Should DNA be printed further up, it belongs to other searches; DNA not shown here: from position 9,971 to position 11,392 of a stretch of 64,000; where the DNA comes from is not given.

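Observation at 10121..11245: Dpm1/GtrB-like GT2 covalently fused to a GtrA flippase-type domain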

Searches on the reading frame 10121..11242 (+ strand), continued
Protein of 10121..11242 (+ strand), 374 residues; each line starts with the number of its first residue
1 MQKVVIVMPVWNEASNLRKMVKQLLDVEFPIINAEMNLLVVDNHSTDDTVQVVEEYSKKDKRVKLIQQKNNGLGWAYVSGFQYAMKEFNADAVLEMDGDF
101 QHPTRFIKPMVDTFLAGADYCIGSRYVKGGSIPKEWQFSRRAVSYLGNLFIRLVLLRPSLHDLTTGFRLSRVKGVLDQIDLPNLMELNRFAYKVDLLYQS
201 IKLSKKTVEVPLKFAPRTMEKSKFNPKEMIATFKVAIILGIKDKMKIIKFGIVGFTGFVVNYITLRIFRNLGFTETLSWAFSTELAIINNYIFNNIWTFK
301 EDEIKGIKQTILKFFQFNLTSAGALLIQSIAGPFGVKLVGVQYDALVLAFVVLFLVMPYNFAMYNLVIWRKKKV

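Call 7: find_homologous_proteins(query=window:10121-11242:+, max_evalue=0.00001)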
Query window:10121-11242:+ (374 aa): 1621 proteins with E <= 0.00001 among 5020 candidates; the best 120 are listed.
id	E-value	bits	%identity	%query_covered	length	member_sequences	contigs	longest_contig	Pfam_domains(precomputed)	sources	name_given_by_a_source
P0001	1.5e-244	828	100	100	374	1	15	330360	PF13641.13,PF04138.21,PF00535.33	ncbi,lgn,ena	ncbi:MAG: glycosyltransferase [Patescibacteria group bacterium]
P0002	6.6e-214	728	86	100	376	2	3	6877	PF04138.21,PF00535.33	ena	-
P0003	5.7e-213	724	86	100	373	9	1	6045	PF04138.21,PF00535.33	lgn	-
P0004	2.1e-210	716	86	100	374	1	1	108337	PF04138.21,PF00535.33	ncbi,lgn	ncbi:MAG: glycosyltransferase [Microgenomates group bacterium]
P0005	1.6e-209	713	86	98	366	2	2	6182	PF04138.21,PF00535.33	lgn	-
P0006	2.2e-209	713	85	100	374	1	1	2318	PF04138.21,PF00535.33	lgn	-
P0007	1.2e-208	710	85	100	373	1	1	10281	PF13641.13,PF04138.21,PF00535.33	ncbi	-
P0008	9.6e-207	704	85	98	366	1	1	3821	PF04138.21,PF00535.33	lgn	-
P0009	1.1e-206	704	84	100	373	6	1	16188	PF04138.21,PF00535.33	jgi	-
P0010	1.2e-206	704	84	100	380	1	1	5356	PF04138.21,PF00535.33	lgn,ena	-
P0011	1.7e-206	703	84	100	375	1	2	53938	PF13641.13,PF04138.21,PF00535.33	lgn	-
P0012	2.3e-206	703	84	100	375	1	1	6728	PF13641.13,PF04138.21,PF00535.33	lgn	-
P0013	3.0e-206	702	84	100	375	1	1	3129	PF13641.13,PF04138.21,PF00535.33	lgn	-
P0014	3.4e-206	702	84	99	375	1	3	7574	PF13641.13,PF04138.21,PF00535.33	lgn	-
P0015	1.9e-204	696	83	99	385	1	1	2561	PF13641.13,PF04138.21,PF00535.33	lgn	-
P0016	1.7e-203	693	82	99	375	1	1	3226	PF04138.21,PF00535.33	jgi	jgi:dolichol-phosphate mannosyltransferase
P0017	2.1e-203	693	82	99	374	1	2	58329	PF04138.21,PF00535.33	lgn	-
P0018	2.8e-203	693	82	99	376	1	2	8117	PF04138.21,PF00535.33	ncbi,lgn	-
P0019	1.8e-202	690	82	99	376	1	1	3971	PF04138.21,PF00535.33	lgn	-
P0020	4.5e-202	689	82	99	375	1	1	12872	PF04138.21,PF00535.33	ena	-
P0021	2.1e-201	686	80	100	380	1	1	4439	PF04138.21,PF00535.33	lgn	-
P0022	3.1e-201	686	81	99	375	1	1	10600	PF04138.21,PF00535.33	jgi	jgi:dolichol-phosphate mannosyltransferase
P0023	1.4e-198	677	82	98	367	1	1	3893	PF04138.21,PF00535.33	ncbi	-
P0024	2.5e-198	676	81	99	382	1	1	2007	PF04138.21,PF00535.33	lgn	-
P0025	9.3e-198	674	81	99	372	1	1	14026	PF04138.21,PF00535.33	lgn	-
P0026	1.9e-197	673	80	100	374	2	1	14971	PF04138.21,PF00535.33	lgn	-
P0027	2.8e-197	673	79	100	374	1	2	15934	PF04138.21,PF00535.33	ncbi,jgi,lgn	jgi:dolichol-phosphate mannosyltransferase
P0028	2.9e-197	673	80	100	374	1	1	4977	PF04138.21,PF00535.33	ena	-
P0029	3.2e-197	673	80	100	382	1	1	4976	PF04138.21,PF00535.33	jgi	-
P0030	3.2e-192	656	77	100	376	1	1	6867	PF13641.13,PF04138.21,PF00535.33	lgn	-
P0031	1.5e-191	654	77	99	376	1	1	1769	PF13641.13,PF04138.21,PF00535.33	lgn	-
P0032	4.8e-190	649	77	99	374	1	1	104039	PF04138.21,PF00535.33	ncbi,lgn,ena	-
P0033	1.2e-189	648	76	100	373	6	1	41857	PF04138.21,PF00535.33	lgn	-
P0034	1.4e-189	648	77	99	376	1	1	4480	PF03452.21,PF04138.21,PF00535.33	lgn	-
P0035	9.4e-189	645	77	98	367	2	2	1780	PF04138.21,PF00535.33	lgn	-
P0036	5.9e-188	642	76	100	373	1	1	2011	PF10111.15,PF04138.21,PF00535.33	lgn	-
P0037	6.0e-188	642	76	99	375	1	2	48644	PF04138.21,PF00535.33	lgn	-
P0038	1.4e-187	641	75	100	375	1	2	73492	PF04138.21,PF00535.33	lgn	-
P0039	2.4e-187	640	77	100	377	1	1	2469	PF04138.21,PF00535.33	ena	-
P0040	2.7e-187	640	76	100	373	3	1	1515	PF04138.21,PF00535.33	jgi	jgi:dolichol-phosphate mannosyltransferase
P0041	3.1e-187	640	76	99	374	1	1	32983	PF04138.21,PF00535.33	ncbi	-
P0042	1.6e-186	637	77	100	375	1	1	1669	PF04138.21,PF00535.33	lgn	-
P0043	1.2e-184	631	76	98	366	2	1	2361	PF04138.21,PF00535.33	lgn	-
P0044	2.9e-184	630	78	98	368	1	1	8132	PF04138.21,PF00535.33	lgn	-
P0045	3.0e-184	630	75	98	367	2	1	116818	PF04138.21,PF00535.33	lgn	-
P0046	1.2e-183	628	75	98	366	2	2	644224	PF04138.21,PF00535.33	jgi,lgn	-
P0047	3.6e-183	626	74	100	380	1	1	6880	PF04138.21,PF00535.33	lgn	-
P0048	8.8e-183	625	74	100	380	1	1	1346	PF04138.21,PF00535.33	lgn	-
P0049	1.6e-182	624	73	99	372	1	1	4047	PF10111.15,PF04138.21,PF00535.33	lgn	-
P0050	7.8e-182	622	74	99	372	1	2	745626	PF04138.21,PF00535.33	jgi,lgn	jgi:dolichol-phosphate mannosyltransferase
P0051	1.4e-181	621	75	100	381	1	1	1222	PF04138.21,PF00535.33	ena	-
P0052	5.6e-180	616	72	100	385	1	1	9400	PF04138.21,PF00535.33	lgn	-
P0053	2.0e-179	614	73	99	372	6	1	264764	PF04138.21,PF00535.33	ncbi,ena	-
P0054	2.9e-179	614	73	99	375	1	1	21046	PF10111.15,PF04138.21,PF00535.33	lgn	-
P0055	2.0e-178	611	72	100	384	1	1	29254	PF04138.21,PF00535.33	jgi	jgi:dolichol-phosphate mannosyltransferase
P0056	2.0e-178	611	72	100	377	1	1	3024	PF04138.21,PF00535.33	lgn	-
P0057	5.1e-178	610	73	99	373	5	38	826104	PF04138.21,PF00535.33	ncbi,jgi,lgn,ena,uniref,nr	ncbi:hypothetical protein A2422_02690 [Candidatus Woesebacteria bacterium RIFOXYC1_FULL_31_51]|unire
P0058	1.3e-176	605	72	99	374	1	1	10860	PF04138.21,PF00535.33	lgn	-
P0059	1.6e-176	605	72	99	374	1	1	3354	PF04138.21,PF00535.33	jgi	-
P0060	4.0e-176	603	72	100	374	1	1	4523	PF04138.21,PF00535.33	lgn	-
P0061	5.7e-176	603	72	98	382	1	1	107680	PF04138.21,PF00535.33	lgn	-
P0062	5.8e-176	603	72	99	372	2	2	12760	PF04138.21,PF00535.33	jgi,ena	-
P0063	2.6e-175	601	73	100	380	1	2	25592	PF04138.21,PF00535.33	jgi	jgi:dolichol-phosphate mannosyltransferase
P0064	4.6e-175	600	71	100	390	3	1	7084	PF04138.21,PF00535.33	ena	-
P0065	5.6e-175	600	70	100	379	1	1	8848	PF04138.21,PF00535.33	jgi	jgi:dolichol-phosphate mannosyltransferase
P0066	7.7e-175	599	70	100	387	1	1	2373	PF04138.21,PF00535.33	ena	-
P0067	1.1e-174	599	71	99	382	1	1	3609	PF04138.21,PF00535.33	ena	-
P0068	1.4e-174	598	70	100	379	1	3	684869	PF04138.21,PF00535.33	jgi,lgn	jgi:dolichol-phosphate mannosyltransferase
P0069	2.1e-174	598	70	100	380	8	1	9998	PF04138.21,PF00535.33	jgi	jgi:dolichol-phosphate mannosyltransferase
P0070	2.2e-174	598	71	99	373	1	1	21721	PF04138.21,PF00535.33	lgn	-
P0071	2.5e-174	597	71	100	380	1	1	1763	PF04138.21,PF00535.33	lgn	-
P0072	4.0e-174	597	71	99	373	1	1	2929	PF04138.21,PF00535.33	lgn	-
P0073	1.4e-173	595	71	100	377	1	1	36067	PF04138.21,PF00535.33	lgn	-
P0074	1.5e-173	595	72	100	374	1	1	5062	PF04138.21,PF00535.33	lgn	-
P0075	2.6e-173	594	71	99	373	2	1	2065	PF04138.21,PF00535.33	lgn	-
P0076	4.9e-173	593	69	99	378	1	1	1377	PF04138.21,PF00535.33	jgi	jgi:dolichol-phosphate mannosyltransferase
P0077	8.1e-173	592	72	98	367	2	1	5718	PF04138.21,PF00535.33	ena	-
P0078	1.1e-172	592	71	98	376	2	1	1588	PF04138.21,PF00535.33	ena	-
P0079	1.1e-172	592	70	100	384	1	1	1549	PF04138.21,PF00535.33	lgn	-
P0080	2.6e-172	591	70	99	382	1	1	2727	PF04138.21,PF00535.33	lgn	-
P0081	2.6e-172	591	71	99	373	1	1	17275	PF13641.13,PF04138.21,PF00535.33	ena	-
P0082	2.6e-172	591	71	99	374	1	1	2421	PF04138.21,PF00535.33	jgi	jgi:dolichol-phosphate mannosyltransferase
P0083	3.6e-172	590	71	100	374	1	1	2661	PF04138.21,PF00535.33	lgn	-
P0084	4.8e-172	590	70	99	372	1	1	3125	PF04138.21,PF00535.33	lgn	-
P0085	7.9e-172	589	70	100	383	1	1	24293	PF04138.21,PF00535.33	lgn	-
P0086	9.0e-172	589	70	99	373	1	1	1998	PF04138.21,PF00535.33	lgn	-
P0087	1.1e-171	589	69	100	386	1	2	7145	PF04138.21,PF00535.33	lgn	-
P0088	2.1e-171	588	71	99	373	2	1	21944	PF04138.21,PF00535.33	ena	-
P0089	2.5e-171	588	70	100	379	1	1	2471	PF04138.21,PF00535.33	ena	-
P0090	3.9e-171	587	69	100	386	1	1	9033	PF04138.21,PF00535.33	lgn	-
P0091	6.4e-171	586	67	100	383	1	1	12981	PF04138.21,PF00535.33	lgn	-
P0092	1.1e-170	585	69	100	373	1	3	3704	PF04138.21,PF00535.33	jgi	jgi:dolichol-phosphate mannosyltransferase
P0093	1.1e-170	585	70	99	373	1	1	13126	PF04138.21,PF00535.33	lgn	-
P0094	1.1e-170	585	69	100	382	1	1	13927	PF04138.21,PF00535.33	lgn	-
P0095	1.3e-170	585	69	100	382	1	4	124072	PF04138.21,PF00535.33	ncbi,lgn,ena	-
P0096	1.3e-170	585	70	100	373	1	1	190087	PF13641.13,PF04138.21,PF00535.33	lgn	-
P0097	1.3e-170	585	69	100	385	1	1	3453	PF04138.21,PF00535.33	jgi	jgi:dolichol-phosphate mannosyltransferase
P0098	1.4e-170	585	70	100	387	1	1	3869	PF04138.21,PF00535.33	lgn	-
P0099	1.4e-170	585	70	99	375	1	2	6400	PF04138.21,PF00535.33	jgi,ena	-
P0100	1.9e-170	585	70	99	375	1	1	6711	PF04138.21,PF00535.33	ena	-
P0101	1.9e-170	585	70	99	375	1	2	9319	PF04138.21,PF00535.33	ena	-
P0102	2.1e-170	584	69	100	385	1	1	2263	PF04138.21,PF00535.33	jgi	jgi:dolichol-phosphate mannosyltransferase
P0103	2.3e-170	584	70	100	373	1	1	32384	PF04138.21,PF00535.33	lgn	-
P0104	2.4e-170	584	70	100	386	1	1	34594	PF04138.21,PF00535.33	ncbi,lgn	ncbi:MAG: glycosyltransferase [Patescibacteria group bacterium]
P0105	8.1e-170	583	69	99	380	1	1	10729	PF13641.13,PF04138.21,PF00535.33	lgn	-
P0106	8.6e-170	582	69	100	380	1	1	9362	PF04138.21,PF00535.33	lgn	-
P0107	1.2e-169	582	69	100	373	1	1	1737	PF04138.21,PF00535.33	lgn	-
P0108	3.6e-169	580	69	100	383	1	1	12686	PF04138.21,PF00535.33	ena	-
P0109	3.9e-169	580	69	100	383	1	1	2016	PF04138.21,PF00535.33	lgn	-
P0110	5.1e-169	580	70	100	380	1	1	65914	PF04138.21,PF00535.33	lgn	-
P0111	5.6e-169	580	69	100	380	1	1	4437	PF13641.13,PF04138.21,PF00535.33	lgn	-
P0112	5.6e-169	580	68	100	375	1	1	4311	PF04138.21,PF00535.33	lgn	-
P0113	5.9e-169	580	68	100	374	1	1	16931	PF04138.21,PF00535.33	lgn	-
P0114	6.2e-169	580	69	100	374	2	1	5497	PF04138.21,PF00535.33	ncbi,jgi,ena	-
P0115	6.5e-169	580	69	100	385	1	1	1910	PF13641.13,PF04138.21,PF00535.33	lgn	-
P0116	8.4e-169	579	71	98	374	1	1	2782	PF04138.21,PF00535.33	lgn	-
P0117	1.0e-168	579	69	99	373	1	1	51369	PF04138.21,PF00535.33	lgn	-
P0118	1.2e-168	579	68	100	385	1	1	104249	PF04138.21,PF00535.33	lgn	-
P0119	1.3e-168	579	68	100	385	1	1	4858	PF04138.21,PF00535.33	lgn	-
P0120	1.4e-168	578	69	100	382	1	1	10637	PF04138.21,PF00535.33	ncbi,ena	-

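Call 31: find_related_loci(query=A1, collection=genome_contigs, flank=6000)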
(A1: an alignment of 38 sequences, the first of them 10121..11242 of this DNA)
Query A1 (374 aa) in genome_contigs; peptide patterns used: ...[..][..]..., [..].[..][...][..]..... (x = any residue, [..] = any of these).
599 stretches matched a pattern (row limit reached: there are more); 459 encode a relative of the query (tblastn E <= 1e-3); the best 80 are kept; 80 distinct loci.
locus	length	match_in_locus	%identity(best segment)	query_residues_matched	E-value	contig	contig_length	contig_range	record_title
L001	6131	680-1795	82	2-373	0e+0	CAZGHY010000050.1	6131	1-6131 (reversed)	MAG TPA_asm: uncultured Gammaproteobacteria bacterium isolate SRP286056_co2_319 genome assembly, contig: NODE_22127_leng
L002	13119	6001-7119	86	1-373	0e+0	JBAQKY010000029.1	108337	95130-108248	MAG: Microgenomates group bacterium isolate MFD12071_ilm_asm_bin3 k127_18323, whole genome shotgun sequence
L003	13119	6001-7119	77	1-372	0e+0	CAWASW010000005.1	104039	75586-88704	MAG: Candidatus Woesebacteria bacterium isolate MFD02832.bin.1.153 genome assembly, contig: contig_14427, whole genome s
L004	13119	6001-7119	75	1-373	0e+0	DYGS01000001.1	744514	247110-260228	MAG TPA_asm: Candidatus Microgenomatus sp. isolate BE2012_5_35_30 Afr_mines_BE2012_3_length_744514_cov_13_281153, whole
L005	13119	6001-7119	73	1-372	0e+0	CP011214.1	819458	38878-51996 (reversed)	MAG: Candidatus Woesebacteria bacterium GW2011_GWF1_31_35 chromosome, complete genome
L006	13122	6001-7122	70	1-373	8e-178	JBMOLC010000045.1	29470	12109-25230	MAG: Patescibacteria group bacterium isolate Betzabe_MAG014 MAG014_45, whole genome shotgun sequence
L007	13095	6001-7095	73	1-365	2e-175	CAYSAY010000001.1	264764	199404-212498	MAG TPA_asm: uncultured Gammaproteobacteria bacterium isolate ERP113451_co1_283 genome assembly, contig: NODE_7_length_2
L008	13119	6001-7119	68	2-374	1e-175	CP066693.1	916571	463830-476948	MAG: Candidatus Woesebacteria bacterium isolate NC_groundwater_896_Pr1_S2p5_35_35 chromosome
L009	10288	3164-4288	69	1-374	3e-175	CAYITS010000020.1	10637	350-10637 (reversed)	MAG TPA_asm: uncultured Gammaproteobacteria bacterium isolate ERP119705_co3_637 genome assembly, contig: NODE_7603_lengt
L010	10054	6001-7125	66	1-374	6e-173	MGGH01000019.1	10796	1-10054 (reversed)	MAG: Candidatus Woesebacteria bacterium RIFCSPHIGHO2_01_FULL_39_23 rifcsphigho2_01_scaffold_26797, whole genome shotgun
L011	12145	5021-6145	67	1-374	3e-172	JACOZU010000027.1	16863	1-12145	MAG: Candidatus Woesebacteria bacterium isolate NC_groundwater_213_Ag_S-0.1um_45_9 S4_GD2017_2_S1_scaffold_3303, whole g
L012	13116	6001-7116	71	1-372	2e-170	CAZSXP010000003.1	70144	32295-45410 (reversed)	MAG TPA_asm: uncultured Gammaproteobacteria bacterium isolate SRP062349_co2_93 genome assembly, contig: NODE_246_length_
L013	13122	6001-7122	69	1-374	7e-170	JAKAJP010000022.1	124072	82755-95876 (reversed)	MAG: bacterium isolate WY4.bin110 NODE_142_length_124072_cov_1.955061, whole genome shotgun sequence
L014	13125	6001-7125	68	1-374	7e-169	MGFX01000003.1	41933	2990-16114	MAG: Candidatus Woesebacteria bacterium RBG_16_42_24 RBG_16_scaffold_174, whole genome shotgun sequence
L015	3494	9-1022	73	31-369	9e-175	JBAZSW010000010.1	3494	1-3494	MAG: Parcubacteria group bacterium isolate SO_2017_GW1_184 NODE_107210_length_3494_cov_2.763885_OW334_2017, whole genome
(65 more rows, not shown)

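Call 32: predict_structure(alignment_id=A1)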
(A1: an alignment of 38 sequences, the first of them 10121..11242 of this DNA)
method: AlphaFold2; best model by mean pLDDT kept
length: 374 residues; sequences in the alignment: 38
mean_pLDDT: 83.2   pTM: 0.70
mean pLDDT of the five models: 83.2, 83.1, 82.5, 79.7, 76.8
residues with pLDDT >= 90: 135; 70-90: 189; 50-70: 43; < 50: 7
segments of 3 or more residues with pLDDT < 50: 372-374
pLDDT, mean of each block of 10 residues (from residue 1): 95 88 93 97 93 94 94 92 97 87 82 96 84 71 78 76 83 96 90 90 92 67 70 83 72 80 89 88 82 64 58 69 82 86 85 81 70 44
secondary structure, 60 per line:
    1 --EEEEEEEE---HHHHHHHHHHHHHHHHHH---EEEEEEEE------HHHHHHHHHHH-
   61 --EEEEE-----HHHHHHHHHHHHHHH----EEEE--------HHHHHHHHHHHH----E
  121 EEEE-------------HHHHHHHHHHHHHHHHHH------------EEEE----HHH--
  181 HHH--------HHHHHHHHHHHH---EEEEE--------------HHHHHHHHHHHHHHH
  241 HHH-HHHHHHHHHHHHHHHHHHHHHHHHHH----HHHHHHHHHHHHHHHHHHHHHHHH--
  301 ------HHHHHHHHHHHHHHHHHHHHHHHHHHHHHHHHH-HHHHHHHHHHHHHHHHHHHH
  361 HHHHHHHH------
elements in order: E3-10 H14-31 E35-42 H49-59 E63-67 H73-87 E92-95 H104-115 E120-124 H138-155 E168-171 H192-203 E207-211 H226-243 H245-270 H275-298 H307-339 H341-368
